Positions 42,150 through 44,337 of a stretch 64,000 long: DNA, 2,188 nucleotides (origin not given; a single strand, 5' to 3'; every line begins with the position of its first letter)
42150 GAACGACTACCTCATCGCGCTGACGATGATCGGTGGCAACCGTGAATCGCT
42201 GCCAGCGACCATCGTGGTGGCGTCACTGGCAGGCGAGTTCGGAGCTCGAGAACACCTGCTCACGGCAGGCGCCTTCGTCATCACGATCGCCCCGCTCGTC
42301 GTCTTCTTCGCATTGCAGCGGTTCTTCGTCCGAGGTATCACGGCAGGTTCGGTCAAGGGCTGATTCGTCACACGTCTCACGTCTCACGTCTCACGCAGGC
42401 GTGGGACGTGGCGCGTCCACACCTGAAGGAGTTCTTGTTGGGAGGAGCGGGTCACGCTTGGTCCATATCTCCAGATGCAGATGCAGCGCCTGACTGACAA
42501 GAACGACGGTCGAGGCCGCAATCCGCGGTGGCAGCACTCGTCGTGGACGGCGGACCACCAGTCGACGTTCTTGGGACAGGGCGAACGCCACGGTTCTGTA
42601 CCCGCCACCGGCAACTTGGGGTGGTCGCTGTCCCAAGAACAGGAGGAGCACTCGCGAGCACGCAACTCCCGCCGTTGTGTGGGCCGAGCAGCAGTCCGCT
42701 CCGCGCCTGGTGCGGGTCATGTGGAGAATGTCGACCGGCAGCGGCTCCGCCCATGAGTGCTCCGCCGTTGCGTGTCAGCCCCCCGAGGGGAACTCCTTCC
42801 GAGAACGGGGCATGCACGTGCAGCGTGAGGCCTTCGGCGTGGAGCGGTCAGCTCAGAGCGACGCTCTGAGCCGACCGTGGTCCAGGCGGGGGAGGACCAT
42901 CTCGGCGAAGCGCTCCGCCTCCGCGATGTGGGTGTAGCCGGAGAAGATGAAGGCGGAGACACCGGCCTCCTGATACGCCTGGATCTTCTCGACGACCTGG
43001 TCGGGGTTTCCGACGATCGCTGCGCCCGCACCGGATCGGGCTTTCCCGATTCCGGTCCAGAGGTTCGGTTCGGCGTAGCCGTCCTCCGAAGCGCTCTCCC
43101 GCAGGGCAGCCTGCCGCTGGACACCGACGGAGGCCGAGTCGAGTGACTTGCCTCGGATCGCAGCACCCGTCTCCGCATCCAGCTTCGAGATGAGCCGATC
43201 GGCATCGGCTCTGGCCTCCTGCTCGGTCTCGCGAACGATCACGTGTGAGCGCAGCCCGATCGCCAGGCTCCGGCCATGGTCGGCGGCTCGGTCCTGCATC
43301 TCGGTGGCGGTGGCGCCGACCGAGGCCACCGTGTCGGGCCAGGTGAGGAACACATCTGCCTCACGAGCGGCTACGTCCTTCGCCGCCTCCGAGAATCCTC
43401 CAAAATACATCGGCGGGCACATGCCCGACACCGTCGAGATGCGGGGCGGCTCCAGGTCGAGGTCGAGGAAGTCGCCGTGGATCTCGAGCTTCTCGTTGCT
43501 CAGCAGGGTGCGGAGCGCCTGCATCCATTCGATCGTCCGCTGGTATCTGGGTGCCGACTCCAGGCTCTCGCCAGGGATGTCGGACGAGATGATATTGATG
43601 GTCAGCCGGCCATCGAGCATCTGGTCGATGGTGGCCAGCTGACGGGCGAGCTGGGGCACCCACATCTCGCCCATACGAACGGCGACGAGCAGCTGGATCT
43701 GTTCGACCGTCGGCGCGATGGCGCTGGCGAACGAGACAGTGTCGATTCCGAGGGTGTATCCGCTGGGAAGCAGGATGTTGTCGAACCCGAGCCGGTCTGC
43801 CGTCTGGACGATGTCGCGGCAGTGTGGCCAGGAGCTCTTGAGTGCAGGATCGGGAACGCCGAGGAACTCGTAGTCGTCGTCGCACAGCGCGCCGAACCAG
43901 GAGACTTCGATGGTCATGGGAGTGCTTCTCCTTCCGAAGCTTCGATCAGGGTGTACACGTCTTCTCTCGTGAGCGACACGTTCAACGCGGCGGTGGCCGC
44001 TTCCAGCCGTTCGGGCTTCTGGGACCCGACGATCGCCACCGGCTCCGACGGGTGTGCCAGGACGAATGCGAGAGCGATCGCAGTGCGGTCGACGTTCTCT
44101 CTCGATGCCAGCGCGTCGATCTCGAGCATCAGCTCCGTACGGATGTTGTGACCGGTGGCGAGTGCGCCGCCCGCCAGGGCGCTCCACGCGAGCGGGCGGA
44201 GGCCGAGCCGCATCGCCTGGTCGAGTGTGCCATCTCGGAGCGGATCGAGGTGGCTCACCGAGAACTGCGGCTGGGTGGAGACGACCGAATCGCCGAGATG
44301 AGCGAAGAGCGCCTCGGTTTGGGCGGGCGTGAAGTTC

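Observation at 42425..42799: ~375-nt highly structured non-coding element between convergent operons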

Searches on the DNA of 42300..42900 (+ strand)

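Call 4: search_rna_families(source=window, start=42300, end=42900, threshold=evalue, max_evalue=10, show_alignments=2)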
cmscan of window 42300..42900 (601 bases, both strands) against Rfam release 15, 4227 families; matches with E-value up to 10: 5.
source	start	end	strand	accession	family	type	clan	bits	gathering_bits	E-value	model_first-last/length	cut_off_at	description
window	42835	42891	+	RF03357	mir-1842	Gene; miRNA;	-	23.6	81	0.054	1-60/60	no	mir-1842 microRNA precursor family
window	42351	42428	+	RF02010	mir-3180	Gene; miRNA;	-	17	99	7.2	1-92/92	no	mir-3180 microRNA precursor family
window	42845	42877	-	RF03891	mir-2545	Gene; miRNA;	-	15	94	8.7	1-118/118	no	mir-2545 microRNA precursor family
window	42497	42558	-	RF02231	sX12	Gene; sRNA;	-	13.9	106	9.2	1-78/78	no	Xanthomonas sRNA sX12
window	42741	42814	-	RF02134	HTT-AS1_1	Gene; lncRNA;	-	12.8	200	6.9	154-230/230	no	HTT antisense RNA 1 conserved region 1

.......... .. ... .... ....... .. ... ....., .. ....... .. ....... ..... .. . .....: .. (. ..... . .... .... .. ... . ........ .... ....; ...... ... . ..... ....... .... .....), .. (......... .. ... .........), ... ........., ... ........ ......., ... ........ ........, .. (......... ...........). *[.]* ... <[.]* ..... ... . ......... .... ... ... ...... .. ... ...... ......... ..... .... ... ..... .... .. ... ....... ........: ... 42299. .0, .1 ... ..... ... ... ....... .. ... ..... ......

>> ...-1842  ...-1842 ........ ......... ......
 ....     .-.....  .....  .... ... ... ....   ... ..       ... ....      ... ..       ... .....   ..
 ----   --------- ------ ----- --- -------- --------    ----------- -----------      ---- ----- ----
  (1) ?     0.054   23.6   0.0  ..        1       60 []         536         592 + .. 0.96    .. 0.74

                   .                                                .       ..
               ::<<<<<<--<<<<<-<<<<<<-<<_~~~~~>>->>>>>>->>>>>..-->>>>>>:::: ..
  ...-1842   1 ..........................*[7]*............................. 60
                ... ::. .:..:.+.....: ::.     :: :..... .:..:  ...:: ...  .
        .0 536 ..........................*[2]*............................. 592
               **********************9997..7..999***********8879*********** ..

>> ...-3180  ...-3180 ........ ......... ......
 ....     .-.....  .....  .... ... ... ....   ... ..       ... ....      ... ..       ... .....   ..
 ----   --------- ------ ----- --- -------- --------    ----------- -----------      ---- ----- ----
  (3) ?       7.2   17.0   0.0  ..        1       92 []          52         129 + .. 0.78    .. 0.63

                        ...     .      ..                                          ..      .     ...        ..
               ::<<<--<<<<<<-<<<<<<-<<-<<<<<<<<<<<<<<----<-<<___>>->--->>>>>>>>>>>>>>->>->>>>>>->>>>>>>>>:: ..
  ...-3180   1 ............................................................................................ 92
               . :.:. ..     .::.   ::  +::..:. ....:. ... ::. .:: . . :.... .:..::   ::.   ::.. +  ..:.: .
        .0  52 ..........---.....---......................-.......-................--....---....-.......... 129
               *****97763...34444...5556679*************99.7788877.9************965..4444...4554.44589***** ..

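Call 44: build_rna_model(alignment_id=A2)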
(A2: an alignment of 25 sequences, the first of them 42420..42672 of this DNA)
Model R1 built from alignment A2 (25 sequences, 266 columns); structure: RNAalifold consensus.
model positions 254; base pairs 28; branch points 2; effective number of sequences 3.43; information 0.59 bits per position. Calibrated on 0.2 Mb of random sequence (short: E-values are rough).
structure used (alignment columns):
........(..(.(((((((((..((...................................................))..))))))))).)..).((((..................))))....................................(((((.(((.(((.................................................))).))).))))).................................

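Call 45: search_with_rna_model(model_id=R1, sources=[window, L001, L002, L003, L004, L005, L006, L007, L008, L009, L010, L011, L013, L016, L017, L019, L022, L025, L028, L029, L030, L032, L036, L038, L040, L041, L042, L043, L044, L111], max_evalue=0.01, make_alignment=true)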
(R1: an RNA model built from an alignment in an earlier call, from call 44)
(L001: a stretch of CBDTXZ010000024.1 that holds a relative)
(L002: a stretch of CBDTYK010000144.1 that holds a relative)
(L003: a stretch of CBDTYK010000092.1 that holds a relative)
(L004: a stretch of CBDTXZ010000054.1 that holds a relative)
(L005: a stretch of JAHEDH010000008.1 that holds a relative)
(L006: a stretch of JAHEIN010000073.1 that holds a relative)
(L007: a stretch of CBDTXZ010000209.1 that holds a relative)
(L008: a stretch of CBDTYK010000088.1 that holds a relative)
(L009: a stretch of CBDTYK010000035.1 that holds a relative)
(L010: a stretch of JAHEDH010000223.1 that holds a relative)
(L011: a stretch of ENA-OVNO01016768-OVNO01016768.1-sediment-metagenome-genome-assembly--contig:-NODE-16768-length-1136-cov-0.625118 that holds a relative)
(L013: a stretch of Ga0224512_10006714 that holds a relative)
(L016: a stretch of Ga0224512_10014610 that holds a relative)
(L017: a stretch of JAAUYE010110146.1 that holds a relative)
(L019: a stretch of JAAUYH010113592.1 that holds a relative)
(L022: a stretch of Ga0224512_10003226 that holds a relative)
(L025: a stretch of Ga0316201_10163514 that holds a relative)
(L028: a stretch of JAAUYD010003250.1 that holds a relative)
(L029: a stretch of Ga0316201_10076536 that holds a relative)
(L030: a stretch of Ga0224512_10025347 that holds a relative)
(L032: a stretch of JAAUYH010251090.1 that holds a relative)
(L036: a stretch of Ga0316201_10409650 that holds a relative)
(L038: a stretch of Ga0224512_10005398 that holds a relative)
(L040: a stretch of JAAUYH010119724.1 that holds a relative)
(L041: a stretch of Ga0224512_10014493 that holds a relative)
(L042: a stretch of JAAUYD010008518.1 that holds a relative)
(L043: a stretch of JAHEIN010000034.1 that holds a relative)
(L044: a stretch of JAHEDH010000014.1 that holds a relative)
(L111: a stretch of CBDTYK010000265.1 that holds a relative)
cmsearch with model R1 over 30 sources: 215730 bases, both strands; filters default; matches with E-value up to 0.01: 46.
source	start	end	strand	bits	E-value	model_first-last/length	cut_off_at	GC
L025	1179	1430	+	251.1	2.2e-72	1-254/254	no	0.59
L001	331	584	+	243.9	2.9e-70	1-254/254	no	0.61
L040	303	555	+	242.3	8.7e-70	1-254/254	no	0.63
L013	8097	8348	-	241.2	1.8e-69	1-254/254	no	0.62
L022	12510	12762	-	238.5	1.1e-68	1-254/254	no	0.59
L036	172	424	-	238.4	1.3e-68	1-254/254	no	0.62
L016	2625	2876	-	236.9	3.3e-68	1-254/254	no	0.65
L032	2863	3116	+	236.8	3.7e-68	1-254/254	no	0.65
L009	2842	3098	+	236.5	4.4e-68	1-254/254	no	0.61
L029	1265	1517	-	234.5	1.7e-67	1-254/254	no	0.64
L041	332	587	+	234.4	1.9e-67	1-254/254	no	0.61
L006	3236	3492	+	232.4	7.2e-67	1-254/254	no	0.6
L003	5197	5451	+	231.7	1.1e-66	1-254/254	no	0.63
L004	1480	1732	+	231.3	1.5e-66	1-254/254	no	0.61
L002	2488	2738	+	230.7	2.2e-66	1-254/254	no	0.65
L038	3981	4234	-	226.8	3.2e-65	1-254/254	no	0.64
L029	1005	1259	-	223.6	2.7e-64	1-254/254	no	0.65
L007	3683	3936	-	221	1.6e-63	1-254/254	no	0.65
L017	1370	1623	+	221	1.6e-63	1-254/254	no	0.62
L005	2446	2701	-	219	6.4e-63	1-254/254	no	0.63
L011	275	531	+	215.7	5.6e-62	1-254/254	no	0.59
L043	4096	4343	-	205.7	4.9e-59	1-254/254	no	0.64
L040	1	184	+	194.2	1.2e-55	71-254/254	5'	0.64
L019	1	217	+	191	1.1e-54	39-254/254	5'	0.64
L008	1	251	-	167.9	6.4e-48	1-254/254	no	0.66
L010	737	986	+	162.7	2.2e-46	1-254/254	no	0.65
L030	1295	1534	+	131.2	3.9e-37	1-254/254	no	0.57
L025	1016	1175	+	107.6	3.3e-30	1-254/254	no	0.66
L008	256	419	-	107.5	3.5e-30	1-254/254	no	0.64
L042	1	138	-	98.3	1.7e-27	1-137/254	3'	0.65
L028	993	1176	+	71.1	1.8e-19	1-193/254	3'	0.61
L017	1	84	+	38.9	5e-10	87-254/254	5'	0.71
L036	1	50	-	31.4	7.9e-08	132-180/254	3'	0.62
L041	485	557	-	22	4.7e-05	151-223/254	no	0.53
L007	3709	3785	+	18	0.00069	147-223/254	no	0.56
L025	1329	1402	-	17.9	0.00075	150-223/254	no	0.53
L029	1431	1506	+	17.9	0.00075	12-87/254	no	0.64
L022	12535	12611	+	17.7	0.00086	147-223/254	no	0.55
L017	1521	1595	-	16.7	0.0017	149-223/254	no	0.59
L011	429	502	-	16.2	0.0024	150-223/254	no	0.53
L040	81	154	-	16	0.0027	150-223/254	no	0.57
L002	2637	2715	-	15.3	0.0043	145-223/254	no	0.57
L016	2654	2728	+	14.9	0.0057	149-223/254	no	0.59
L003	5348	5424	-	14.2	0.0089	147-223/254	no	0.56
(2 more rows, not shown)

Alignment A4: 46 matches aligned to the model, 316 columns, each read 5' to 3' on its own strand. Consensus structure (alignment columns), stored with it:
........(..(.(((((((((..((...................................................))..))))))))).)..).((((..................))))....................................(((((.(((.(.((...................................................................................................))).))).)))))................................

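Call 62: search_with_rna_model(model_id=R1, sources=[window, L001, L002, L003, L004, L005, L006, L007, L008, L009, L010, L011, L013, L016, L017, L022, L025, L029, L030, L032, L036, L038, L040, L041, L043], max_evalue=1e-35, make_alignment=true)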
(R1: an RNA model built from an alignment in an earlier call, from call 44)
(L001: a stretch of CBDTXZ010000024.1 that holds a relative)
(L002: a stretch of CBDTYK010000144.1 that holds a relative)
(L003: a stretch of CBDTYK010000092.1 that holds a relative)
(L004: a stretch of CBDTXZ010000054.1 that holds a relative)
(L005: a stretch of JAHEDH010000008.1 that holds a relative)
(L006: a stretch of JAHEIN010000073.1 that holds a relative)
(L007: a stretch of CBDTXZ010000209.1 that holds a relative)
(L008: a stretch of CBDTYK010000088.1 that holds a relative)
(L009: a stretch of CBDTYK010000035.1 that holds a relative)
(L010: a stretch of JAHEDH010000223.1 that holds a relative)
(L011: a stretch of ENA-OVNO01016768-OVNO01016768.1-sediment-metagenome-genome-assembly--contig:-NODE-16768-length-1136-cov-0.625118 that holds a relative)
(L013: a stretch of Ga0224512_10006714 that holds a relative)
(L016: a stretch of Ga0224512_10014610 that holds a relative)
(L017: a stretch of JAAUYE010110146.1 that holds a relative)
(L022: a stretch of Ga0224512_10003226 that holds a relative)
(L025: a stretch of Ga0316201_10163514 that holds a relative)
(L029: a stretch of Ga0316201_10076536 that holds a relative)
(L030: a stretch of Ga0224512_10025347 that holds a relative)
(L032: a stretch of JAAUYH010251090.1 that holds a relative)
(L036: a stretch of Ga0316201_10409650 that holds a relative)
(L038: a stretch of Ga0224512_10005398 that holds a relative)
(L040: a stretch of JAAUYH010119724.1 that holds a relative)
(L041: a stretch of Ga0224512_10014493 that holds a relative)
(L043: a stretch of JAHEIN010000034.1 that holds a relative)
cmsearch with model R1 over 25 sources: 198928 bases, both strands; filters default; matches with E-value up to 1e-35: 27.
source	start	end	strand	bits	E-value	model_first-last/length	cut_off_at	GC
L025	1179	1430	+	251.1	2.1e-72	1-254/254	no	0.59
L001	331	584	+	243.9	2.7e-70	1-254/254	no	0.61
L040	303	555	+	242.3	8e-70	1-254/254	no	0.63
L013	8097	8348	-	241.2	1.7e-69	1-254/254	no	0.62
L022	12510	12762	-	238.5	1e-68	1-254/254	no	0.59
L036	172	424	-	238.4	1.2e-68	1-254/254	no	0.62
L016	2625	2876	-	236.9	3.1e-68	1-254/254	no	0.65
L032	2863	3116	+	236.8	3.4e-68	1-254/254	no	0.65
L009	2842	3098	+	236.5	4.1e-68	1-254/254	no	0.61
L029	1265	1517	-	234.5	1.6e-67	1-254/254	no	0.64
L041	332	587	+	234.4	1.7e-67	1-254/254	no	0.61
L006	3236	3492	+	232.4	6.6e-67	1-254/254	no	0.6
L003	5197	5451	+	231.7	1e-66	1-254/254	no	0.63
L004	1480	1732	+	231.3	1.4e-66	1-254/254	no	0.61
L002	2488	2738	+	230.7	2.1e-66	1-254/254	no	0.65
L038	3981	4234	-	226.8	2.9e-65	1-254/254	no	0.64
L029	1005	1259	-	223.6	2.5e-64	1-254/254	no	0.65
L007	3683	3936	-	221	1.5e-63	1-254/254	no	0.65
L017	1370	1623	+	221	1.5e-63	1-254/254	no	0.62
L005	2446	2701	-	219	5.9e-63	1-254/254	no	0.63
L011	275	531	+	215.7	5.1e-62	1-254/254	no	0.59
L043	4096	4343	-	205.7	4.5e-59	1-254/254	no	0.64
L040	1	184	+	194.2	1.1e-55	71-254/254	5'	0.64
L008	1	251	-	167.9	5.9e-48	1-254/254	no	0.66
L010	737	986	+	162.7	2e-46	1-254/254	no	0.65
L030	1295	1534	+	131.2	3.6e-37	1-254/254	no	0.57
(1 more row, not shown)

Alignment A6: 27 matches aligned to the model, 270 columns, each read 5' to 3' on its own strand. Consensus structure (alignment columns), stored with it:
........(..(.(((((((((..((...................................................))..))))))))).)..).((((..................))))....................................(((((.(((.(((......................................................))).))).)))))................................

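Call 67: search_with_rna_model(model_id=R1, sources=[L043, L044, L045, L046, L047, L048, L049, L050, L051, L052, L053, L054, L055, L056, L057, L058, L059, L060, L061, L062, L063, L064, L065, L066, L067, L068, L069, L070, L071, L072, L073, L074, L075, L076, L077, L078, L079, L080, L081, L082, L083, L084, L085, L086, L087, L088, L089, L090, L091, L092, L093, L094, L095, L096, L097, L098, L099, L100, L101, L102, L103, L104, L105, L106, L107, L108, L109, L110, L111, L112, L113, L114, L115, L116, L117, L118, L119, L120, L121, L122], max_evalue=1)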
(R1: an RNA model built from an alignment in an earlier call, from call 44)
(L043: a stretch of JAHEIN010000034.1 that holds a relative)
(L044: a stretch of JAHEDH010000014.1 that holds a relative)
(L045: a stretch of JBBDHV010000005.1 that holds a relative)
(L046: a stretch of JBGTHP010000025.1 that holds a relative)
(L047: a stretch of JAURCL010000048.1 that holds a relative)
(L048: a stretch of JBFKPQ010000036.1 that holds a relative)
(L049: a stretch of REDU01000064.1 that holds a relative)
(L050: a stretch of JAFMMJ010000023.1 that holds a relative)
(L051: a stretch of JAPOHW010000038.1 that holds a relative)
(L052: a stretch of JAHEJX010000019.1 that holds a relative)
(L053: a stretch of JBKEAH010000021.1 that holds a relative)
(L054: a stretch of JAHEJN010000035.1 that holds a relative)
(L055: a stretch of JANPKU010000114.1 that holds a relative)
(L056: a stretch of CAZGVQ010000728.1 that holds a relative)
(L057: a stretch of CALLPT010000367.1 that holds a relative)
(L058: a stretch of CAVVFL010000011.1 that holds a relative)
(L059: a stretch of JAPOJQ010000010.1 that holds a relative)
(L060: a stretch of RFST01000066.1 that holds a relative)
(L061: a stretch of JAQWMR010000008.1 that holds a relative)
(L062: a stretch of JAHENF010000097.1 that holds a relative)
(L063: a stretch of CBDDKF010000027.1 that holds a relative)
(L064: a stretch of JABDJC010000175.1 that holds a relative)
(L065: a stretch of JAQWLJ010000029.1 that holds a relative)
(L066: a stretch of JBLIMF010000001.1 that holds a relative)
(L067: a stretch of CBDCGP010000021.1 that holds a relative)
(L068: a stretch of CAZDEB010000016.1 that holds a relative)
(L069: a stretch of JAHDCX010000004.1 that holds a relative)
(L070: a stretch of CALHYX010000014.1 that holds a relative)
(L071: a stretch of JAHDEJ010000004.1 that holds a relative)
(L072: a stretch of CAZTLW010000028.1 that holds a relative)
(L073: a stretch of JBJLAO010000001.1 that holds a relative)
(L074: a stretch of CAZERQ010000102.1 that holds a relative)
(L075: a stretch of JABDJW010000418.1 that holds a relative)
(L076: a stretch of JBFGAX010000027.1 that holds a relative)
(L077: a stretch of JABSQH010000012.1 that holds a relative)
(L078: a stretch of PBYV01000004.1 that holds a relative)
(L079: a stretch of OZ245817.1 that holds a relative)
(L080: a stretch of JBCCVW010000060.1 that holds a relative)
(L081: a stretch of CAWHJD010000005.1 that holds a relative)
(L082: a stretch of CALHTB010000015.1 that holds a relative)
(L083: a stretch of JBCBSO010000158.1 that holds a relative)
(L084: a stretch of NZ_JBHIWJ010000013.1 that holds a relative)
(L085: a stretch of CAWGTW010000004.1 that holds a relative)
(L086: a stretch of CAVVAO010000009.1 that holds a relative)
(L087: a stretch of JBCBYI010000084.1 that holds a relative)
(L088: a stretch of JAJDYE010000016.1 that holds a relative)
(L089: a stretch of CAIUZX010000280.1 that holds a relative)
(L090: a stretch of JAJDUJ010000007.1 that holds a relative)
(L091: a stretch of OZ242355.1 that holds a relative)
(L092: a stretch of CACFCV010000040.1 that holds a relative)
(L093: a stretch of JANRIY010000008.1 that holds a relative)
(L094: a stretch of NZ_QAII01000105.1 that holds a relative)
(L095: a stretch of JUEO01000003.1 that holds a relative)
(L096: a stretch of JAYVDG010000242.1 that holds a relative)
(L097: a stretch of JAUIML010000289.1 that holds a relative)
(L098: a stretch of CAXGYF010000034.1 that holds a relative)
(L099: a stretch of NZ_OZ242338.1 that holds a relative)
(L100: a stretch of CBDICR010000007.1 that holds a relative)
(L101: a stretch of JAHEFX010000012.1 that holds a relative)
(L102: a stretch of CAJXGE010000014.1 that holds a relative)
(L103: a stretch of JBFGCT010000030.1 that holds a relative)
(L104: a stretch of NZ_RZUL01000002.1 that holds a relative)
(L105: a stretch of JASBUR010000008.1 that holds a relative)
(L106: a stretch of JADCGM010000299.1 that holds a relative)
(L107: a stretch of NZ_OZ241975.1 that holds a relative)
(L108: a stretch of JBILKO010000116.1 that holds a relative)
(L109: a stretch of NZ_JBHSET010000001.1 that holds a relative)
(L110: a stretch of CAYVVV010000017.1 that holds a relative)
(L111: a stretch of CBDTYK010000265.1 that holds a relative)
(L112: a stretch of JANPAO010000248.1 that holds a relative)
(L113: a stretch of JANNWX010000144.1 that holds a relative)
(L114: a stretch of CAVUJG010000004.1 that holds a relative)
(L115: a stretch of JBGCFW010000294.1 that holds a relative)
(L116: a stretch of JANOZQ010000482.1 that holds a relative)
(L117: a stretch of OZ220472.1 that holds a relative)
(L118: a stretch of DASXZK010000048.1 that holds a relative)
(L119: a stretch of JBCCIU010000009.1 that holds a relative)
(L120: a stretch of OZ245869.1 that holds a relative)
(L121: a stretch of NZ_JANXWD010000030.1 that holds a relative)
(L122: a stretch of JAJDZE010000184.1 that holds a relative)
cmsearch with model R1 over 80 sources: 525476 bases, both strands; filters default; matches with E-value up to 1: 5.
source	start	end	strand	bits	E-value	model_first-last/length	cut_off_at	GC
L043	4096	4343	-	205.7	1.2e-58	1-254/254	no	0.64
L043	4257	4332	+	12.3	0.079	12-87/254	no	0.67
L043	4126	4199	+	11.8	0.12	150-223/254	no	0.54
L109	5367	5403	-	10.6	0.25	1-254/254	no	0.62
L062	4861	4943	-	9.4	0.57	1-254/254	no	0.66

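Call 83: search_dna_similar(query=window:42366-42670:+, collection=plasmids, mode=distant, max_evalue=0.001, max_rows=10)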
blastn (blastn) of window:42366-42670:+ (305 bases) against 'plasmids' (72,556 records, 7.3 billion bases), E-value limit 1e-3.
No match.

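Call 84: search_dna_similar(query=window:42366-42670:+, collection=phages, mode=distant, max_evalue=0.001, max_rows=10)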
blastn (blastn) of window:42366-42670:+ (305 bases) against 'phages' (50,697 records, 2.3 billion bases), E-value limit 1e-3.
No match.

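Call 86: search_with_rna_model(model_id=R1, sources=[L123, L124, L125, L126, L127, L128, L129, L130], max_evalue=0.01)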
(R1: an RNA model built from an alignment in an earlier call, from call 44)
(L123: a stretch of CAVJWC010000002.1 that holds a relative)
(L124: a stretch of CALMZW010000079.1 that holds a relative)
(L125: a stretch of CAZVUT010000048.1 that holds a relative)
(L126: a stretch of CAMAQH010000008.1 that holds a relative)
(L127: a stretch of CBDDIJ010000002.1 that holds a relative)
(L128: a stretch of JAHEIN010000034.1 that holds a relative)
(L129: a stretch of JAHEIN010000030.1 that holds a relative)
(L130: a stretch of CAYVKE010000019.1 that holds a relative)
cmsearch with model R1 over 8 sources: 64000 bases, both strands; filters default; matches with E-value up to 0.01: 2.
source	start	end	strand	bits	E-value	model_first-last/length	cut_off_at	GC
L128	7725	7972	+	205.7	1.4e-59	1-254/254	no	0.64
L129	7588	7837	-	156.4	4.6e-45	1-254/254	no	0.62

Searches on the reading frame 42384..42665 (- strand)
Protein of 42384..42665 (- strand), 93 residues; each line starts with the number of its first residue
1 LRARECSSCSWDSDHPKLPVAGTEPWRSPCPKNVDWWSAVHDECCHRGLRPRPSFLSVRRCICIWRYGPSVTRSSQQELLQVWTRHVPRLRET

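Call 10: search_protein_families(library=pfam, proteins=[window:42384-42665:-], max_evalue=0.01)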
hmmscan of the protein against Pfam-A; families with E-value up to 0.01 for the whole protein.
window:42384-42665:- (93 aa): 0 families

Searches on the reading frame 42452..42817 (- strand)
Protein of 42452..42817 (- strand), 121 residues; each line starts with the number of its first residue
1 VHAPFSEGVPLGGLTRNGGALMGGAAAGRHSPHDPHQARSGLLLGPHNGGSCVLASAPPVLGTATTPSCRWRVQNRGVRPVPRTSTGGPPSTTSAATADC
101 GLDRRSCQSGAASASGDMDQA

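Call 10: search_protein_families(library=pfam, proteins=[window:42452-42817:-], max_evalue=0.01)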
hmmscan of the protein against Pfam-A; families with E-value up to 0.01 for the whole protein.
window:42452-42817:- (121 aa): 1 family
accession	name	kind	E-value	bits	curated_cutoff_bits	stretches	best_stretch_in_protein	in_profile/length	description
PF22443.2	FbpC-like_RD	-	0.0022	18.1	27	1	96-112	12-28/39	FbpC-like, regulatory domain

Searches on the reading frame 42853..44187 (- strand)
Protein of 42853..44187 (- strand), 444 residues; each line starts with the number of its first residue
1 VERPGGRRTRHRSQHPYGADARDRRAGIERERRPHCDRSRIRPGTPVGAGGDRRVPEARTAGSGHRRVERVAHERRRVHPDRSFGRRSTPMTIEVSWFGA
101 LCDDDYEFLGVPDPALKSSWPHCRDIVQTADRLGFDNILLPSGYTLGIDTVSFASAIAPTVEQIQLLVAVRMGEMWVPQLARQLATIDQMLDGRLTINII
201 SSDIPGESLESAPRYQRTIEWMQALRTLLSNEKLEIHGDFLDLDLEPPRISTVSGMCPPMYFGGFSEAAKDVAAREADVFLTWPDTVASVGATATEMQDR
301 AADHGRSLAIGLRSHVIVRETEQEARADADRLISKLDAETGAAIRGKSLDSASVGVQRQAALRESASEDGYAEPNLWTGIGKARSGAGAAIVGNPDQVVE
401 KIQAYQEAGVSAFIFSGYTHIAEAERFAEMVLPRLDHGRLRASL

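Call 10: search_protein_families(library=pfam, proteins=[window:42853-44187:-], max_evalue=0.01)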
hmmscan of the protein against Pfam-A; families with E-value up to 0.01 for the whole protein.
window:42853-44187:- (444 aa): 1 family
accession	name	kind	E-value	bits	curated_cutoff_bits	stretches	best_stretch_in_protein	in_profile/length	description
PF00296.26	Bac_luciferase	-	1.3e-49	169.7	27.9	1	119-411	21-313/314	Luciferase-like monooxygenase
